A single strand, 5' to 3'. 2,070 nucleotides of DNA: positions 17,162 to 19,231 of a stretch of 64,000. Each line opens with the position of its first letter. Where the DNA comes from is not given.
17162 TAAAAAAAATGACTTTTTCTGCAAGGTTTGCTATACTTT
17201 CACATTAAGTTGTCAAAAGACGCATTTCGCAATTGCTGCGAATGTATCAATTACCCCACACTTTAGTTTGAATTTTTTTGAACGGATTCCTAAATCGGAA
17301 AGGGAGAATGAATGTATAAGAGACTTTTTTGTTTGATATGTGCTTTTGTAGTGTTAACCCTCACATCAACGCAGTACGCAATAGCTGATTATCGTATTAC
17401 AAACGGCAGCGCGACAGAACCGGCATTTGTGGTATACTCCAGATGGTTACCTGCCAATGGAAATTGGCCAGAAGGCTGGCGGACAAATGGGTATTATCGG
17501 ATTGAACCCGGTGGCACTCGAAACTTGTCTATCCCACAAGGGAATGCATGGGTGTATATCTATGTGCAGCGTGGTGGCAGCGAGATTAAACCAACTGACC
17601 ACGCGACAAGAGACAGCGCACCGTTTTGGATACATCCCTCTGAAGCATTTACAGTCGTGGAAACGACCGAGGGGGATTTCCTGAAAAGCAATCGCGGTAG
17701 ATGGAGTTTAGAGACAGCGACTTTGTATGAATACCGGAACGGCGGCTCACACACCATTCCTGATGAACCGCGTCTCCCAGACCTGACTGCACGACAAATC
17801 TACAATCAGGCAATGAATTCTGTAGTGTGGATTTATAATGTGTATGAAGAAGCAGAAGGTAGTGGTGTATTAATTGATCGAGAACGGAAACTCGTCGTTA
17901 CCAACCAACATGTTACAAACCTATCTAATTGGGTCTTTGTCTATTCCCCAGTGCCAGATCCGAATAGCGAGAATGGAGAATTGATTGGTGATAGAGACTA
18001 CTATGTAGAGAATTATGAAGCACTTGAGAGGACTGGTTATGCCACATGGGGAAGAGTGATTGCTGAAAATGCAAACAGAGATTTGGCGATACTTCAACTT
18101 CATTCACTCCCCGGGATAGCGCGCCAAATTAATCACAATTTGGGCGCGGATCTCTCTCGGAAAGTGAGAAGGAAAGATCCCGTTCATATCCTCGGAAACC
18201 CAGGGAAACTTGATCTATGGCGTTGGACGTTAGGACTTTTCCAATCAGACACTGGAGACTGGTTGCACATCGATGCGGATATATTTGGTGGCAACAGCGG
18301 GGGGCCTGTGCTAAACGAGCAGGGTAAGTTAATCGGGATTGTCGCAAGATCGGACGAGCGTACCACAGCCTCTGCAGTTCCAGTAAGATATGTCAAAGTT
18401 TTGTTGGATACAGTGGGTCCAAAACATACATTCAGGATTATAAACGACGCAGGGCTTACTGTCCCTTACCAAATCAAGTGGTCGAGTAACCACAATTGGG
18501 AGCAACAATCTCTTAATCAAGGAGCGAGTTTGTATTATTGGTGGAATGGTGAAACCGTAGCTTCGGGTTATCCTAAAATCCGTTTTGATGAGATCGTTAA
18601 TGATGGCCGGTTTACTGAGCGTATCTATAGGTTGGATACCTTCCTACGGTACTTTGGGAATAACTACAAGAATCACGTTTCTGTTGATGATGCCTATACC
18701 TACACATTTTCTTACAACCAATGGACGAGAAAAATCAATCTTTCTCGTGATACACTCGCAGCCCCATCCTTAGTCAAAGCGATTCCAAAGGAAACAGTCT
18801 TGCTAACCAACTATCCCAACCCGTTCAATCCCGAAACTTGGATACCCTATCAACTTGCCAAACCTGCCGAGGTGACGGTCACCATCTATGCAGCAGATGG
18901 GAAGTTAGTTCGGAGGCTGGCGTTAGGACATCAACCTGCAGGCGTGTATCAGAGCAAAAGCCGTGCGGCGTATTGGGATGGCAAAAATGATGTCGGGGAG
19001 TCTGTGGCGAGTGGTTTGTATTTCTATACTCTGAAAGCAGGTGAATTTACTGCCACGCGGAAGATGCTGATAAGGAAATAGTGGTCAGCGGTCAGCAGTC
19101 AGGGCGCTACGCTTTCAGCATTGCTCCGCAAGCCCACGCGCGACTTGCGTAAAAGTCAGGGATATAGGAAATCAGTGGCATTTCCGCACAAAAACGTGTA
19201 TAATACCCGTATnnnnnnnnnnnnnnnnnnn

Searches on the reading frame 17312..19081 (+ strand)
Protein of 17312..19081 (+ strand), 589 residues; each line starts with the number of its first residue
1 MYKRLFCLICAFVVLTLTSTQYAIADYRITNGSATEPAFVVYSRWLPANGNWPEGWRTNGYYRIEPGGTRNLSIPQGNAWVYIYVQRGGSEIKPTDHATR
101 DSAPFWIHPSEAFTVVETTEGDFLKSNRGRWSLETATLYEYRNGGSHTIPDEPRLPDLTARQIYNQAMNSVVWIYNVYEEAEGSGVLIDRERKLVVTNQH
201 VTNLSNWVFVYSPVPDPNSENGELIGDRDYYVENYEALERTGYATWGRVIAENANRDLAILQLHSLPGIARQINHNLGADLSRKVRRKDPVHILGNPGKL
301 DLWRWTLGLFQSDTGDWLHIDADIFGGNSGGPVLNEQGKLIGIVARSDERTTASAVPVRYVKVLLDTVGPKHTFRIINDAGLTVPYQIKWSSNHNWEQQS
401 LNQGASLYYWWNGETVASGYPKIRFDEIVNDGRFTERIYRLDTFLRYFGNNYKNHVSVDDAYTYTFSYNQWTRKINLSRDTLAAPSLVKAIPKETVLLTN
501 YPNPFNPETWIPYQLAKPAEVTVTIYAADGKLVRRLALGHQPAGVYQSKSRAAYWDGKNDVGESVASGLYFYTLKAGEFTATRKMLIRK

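Call 103: search_protein_families(library=pfam, proteins=[window:17312-19081:+], max_evalue=0.00001)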
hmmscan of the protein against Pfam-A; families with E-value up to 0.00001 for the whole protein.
window:17312-19081:+ (589 aa): 3 families
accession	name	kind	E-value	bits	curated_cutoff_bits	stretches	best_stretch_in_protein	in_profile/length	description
PF13365.12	Trypsin_2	-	4.7e-16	60.3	27.6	1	183-343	1-144/144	Trypsin-like peptidase domain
PF13860.13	FlgD_ig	-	1.7e-10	41.1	27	1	513-576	16-75/79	FlgD Ig-like domain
PF00089.32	Trypsin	-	1e-06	29.2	20.6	1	166-362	7-212/220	Trypsin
